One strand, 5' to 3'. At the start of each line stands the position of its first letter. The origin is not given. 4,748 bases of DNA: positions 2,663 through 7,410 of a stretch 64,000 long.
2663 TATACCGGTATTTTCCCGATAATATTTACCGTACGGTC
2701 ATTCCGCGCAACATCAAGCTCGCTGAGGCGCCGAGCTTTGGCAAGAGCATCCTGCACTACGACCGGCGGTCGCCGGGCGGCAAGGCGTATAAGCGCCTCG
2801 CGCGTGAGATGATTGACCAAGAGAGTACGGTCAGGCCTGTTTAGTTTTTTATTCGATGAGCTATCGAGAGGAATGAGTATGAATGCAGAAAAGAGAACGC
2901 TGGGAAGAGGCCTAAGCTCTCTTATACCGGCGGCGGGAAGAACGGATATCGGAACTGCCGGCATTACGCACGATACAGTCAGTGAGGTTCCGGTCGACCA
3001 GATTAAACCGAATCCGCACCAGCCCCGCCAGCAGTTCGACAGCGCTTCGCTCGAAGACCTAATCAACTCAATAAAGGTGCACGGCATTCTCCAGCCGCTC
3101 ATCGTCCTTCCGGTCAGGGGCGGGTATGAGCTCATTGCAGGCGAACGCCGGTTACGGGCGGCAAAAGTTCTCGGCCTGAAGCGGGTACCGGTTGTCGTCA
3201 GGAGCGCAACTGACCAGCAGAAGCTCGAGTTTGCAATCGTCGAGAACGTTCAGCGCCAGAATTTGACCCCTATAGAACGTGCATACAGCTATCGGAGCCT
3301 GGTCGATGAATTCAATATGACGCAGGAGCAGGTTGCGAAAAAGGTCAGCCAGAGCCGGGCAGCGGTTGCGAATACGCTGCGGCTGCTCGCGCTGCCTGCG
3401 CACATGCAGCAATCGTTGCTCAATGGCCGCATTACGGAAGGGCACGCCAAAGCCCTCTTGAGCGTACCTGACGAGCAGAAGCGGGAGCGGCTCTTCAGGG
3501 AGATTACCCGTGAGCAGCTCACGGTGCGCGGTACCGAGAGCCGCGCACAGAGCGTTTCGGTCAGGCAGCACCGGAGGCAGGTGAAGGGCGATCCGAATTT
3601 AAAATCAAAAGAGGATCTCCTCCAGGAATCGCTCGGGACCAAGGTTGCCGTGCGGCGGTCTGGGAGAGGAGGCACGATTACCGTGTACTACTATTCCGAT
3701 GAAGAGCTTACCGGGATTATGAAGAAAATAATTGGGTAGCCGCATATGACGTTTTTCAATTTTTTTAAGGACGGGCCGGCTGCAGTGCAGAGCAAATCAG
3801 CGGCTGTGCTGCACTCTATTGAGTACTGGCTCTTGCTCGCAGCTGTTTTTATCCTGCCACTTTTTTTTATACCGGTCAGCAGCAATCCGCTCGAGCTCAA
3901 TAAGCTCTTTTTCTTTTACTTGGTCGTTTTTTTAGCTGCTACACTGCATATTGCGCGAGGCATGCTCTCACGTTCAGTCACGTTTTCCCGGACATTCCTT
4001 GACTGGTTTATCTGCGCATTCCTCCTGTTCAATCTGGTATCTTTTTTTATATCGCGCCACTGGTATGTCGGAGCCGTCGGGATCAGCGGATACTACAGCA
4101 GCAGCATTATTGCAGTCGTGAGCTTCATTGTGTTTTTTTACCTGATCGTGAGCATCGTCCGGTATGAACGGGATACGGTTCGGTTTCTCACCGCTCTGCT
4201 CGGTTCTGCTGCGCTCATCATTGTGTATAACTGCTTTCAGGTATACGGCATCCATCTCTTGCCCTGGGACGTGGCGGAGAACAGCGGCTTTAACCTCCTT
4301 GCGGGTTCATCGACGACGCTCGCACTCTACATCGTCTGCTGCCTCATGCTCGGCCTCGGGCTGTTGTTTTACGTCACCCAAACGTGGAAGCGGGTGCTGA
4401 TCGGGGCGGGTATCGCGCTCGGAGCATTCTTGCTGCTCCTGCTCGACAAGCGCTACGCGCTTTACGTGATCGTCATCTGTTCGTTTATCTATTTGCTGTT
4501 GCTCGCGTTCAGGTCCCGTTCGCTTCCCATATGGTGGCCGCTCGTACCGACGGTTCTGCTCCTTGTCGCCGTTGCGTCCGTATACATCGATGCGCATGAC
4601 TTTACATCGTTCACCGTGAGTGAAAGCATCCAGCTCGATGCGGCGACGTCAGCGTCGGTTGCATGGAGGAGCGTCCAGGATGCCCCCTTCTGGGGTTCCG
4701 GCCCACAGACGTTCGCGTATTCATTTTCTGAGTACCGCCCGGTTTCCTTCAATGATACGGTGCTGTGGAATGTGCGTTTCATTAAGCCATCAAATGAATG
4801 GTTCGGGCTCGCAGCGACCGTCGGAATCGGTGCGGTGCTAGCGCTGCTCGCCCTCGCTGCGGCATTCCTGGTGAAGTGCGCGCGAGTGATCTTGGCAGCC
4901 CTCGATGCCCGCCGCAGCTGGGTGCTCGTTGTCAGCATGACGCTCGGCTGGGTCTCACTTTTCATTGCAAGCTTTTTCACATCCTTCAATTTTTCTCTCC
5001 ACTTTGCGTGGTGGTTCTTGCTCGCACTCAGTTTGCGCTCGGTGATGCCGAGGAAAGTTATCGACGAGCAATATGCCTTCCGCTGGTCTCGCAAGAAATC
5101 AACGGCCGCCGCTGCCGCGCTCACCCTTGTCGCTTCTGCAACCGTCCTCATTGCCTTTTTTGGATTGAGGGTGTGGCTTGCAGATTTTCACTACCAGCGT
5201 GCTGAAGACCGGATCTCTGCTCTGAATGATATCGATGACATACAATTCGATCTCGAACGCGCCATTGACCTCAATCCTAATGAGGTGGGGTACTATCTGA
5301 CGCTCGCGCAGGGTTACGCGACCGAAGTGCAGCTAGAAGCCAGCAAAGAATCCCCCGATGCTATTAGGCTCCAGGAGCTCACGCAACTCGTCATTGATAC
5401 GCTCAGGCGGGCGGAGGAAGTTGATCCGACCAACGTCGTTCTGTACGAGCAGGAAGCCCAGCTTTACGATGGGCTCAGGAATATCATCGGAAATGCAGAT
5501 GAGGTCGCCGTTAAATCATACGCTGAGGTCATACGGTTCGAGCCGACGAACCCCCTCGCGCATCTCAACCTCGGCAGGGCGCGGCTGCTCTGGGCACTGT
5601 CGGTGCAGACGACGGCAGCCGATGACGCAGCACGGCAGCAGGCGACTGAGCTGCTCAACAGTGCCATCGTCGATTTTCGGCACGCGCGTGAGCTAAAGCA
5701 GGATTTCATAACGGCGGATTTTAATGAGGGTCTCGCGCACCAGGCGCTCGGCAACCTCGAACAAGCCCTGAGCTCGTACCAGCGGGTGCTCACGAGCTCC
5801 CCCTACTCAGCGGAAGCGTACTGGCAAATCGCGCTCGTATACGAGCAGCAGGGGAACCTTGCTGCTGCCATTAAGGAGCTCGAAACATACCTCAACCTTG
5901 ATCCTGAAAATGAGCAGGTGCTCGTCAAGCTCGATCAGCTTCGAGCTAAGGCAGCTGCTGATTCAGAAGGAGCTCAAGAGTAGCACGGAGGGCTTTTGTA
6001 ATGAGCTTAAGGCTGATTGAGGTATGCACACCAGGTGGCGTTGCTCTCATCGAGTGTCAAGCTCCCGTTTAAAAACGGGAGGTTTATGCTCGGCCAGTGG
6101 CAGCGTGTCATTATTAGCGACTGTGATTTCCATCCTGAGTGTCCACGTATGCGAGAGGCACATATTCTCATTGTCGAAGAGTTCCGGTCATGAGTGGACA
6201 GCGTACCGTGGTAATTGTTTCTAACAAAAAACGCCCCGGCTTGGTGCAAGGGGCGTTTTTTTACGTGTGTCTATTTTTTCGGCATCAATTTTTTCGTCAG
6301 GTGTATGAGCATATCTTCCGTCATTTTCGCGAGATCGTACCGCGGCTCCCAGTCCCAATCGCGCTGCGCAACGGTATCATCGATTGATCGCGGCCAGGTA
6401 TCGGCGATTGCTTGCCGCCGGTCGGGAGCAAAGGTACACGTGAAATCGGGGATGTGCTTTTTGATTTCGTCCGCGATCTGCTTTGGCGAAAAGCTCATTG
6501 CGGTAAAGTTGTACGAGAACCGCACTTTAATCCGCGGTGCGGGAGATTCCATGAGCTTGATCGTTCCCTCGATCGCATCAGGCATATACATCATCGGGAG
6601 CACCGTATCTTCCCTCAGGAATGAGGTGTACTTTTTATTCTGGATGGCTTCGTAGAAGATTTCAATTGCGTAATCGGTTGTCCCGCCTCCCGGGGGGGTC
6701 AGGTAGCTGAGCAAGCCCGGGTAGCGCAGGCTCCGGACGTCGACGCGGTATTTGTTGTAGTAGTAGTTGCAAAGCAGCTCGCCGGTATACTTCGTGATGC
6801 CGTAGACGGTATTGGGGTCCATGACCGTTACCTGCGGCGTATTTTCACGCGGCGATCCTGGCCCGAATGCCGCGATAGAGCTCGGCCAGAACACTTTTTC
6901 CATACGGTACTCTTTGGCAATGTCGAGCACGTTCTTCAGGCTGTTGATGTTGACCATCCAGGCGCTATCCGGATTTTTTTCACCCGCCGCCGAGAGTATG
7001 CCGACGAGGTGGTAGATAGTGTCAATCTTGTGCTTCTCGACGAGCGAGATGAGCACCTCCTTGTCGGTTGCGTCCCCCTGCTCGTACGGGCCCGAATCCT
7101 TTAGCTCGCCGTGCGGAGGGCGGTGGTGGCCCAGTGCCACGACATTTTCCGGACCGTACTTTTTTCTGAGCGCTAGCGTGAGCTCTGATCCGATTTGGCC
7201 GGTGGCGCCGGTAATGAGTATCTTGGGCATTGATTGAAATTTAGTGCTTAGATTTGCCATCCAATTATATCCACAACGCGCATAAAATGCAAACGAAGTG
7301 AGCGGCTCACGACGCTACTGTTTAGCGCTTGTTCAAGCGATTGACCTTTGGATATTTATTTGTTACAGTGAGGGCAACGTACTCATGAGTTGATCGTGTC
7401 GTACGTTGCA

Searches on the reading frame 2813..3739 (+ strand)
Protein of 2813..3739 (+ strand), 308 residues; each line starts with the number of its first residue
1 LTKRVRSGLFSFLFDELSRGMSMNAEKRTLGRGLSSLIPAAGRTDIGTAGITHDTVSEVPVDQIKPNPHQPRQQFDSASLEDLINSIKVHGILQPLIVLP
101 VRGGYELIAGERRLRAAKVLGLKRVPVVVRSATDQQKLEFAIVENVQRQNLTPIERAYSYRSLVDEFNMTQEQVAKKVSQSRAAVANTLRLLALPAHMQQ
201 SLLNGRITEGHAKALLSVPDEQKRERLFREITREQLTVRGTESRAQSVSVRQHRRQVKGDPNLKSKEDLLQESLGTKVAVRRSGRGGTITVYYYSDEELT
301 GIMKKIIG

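Call 64: search_protein_families(library=pfam, proteins=[window:2813-3739:+], max_evalue=0.001)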
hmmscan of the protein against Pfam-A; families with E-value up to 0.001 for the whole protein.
window:2813-3739:+ (308 aa): 3 families
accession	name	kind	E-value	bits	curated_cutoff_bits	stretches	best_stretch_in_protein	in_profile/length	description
PF17762.8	HTH_ParB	-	6.8e-34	116.5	22.6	1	149-247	1-99/102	ParB HTH domain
PF02195.25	ParB_N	-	3.8e-32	110.6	26.3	1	55-147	2-95/95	ParB N-terminal domain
PF23552.2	ParB_C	-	9.7e-08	31.8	23.8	1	260-306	2-49/50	ParB dimerisation domain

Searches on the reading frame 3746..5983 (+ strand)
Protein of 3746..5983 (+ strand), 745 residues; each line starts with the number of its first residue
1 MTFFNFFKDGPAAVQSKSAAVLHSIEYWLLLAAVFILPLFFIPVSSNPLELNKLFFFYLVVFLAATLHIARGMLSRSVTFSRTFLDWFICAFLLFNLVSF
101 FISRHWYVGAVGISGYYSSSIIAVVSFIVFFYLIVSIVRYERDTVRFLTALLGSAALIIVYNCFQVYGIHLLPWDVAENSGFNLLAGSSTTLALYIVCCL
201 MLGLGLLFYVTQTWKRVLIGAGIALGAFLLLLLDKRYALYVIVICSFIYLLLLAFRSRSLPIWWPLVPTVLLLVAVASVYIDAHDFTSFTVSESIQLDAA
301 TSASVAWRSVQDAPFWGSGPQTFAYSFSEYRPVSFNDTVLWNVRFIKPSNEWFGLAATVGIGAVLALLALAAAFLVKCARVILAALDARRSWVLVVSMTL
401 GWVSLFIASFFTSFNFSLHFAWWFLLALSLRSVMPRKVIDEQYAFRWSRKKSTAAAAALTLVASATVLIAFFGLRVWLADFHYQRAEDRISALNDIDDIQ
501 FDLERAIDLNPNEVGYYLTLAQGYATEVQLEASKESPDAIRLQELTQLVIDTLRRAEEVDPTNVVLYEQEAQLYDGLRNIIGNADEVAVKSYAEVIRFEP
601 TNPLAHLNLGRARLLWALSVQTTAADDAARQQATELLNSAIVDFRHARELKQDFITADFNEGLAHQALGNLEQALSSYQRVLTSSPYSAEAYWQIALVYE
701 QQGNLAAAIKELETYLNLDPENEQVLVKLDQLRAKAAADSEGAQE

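Call 64: search_protein_families(library=pfam, proteins=[window:3746-5983:+], max_evalue=0.001)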
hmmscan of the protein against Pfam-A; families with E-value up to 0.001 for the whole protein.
window:3746-5983:+ (745 aa): 13 families
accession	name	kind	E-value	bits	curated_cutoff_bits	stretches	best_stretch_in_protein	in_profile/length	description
PF13414.12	TPR_11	-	2.1e-16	59.8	26.8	1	664-703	3-42/42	TPR repeat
PF07719.23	TPR_2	-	9.6e-12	44.5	27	1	689-722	1-34/34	Tetratricopeptide repeat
PF13181.12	TPR_8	-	2e-11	43.5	25.7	1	689-722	1-34/34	Tetratricopeptide repeat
PF13371.12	TPR_9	-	2.7e-09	37.3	35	1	665-726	5-66/73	Tetratricopeptide repeat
PF00515.34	TPR_1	-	6.8e-09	35.6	27.8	0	659-683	5-29/34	Tetratricopeptide repeat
PF13432.12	TPR_16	-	1.5e-08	35.4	32.7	1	660-722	2-64/65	Tetratricopeptide repeat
PF14559.12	TPR_19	-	5.2e-08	33.6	25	1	667-725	3-61/68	Tetratricopeptide repeat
PF13428.12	TPR_14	-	5.5e-08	33.2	23.5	1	690-728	2-40/44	Tetratricopeptide repeat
PF13174.12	TPR_6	-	2.3e-07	31.4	26.3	0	690-721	1-32/33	Tetratricopeptide repeat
PF13431.12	TPR_17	-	2.5e-07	30.9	24.4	0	592-614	2-24/34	Tetratricopeptide repeat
PF13424.12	TPR_12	-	5.9e-07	30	30.1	1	661-719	16-75/77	Tetratricopeptide repeat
PF04932.20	Wzy_C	-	1.7e-06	28.3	31.7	1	222-367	2-148/149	O-Antigen ligase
PF24575.1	TPR_Slam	-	0.00065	20.5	35.2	0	655-729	15-87/104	Surface lipoprotein assembly modifier, N-terminal TPR repeats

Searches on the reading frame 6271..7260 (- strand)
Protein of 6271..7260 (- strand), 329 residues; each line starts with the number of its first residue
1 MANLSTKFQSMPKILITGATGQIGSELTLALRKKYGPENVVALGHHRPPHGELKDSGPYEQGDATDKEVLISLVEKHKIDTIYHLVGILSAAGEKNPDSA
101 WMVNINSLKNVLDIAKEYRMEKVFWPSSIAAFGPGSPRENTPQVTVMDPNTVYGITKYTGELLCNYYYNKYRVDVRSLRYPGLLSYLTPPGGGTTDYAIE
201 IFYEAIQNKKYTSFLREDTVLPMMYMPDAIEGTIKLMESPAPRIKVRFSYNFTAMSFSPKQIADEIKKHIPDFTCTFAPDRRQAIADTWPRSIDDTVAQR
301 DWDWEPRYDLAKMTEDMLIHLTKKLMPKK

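Call 64: search_protein_families(library=pfam, proteins=[window:6271-7260:-], max_evalue=0.001)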
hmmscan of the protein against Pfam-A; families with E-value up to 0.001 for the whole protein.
window:6271-7260:- (329 aa): 6 families
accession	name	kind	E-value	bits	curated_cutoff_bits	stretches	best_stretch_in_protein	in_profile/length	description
PF01370.27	Epimerase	-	6.4e-30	104.8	20.9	1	14-241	1-229/240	NAD dependent epimerase/dehydratase family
PF16363.11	GDP_Man_Dehyd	-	3.9e-19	69.7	27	1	15-179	1-179/332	GDP-mannose 4,6 dehydratase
PF04321.23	RmlD_sub_bind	-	9.3e-11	41.8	27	1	13-167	2-139/287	RmlD substrate binding domain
PF02719.21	Polysacc_synt_2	-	1.4e-09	38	20.2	1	14-131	1-131/293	Polysaccharide biosynthesis protein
PF01073.25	3Beta_HSD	-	1.1e-06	28.4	22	1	15-136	1-124/280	3-beta hydroxysteroid dehydrogenase/isomerase family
PF07993.18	NAD_binding_4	-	1.3e-05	24.9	20.1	1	77-218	87-242/258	Male sterility protein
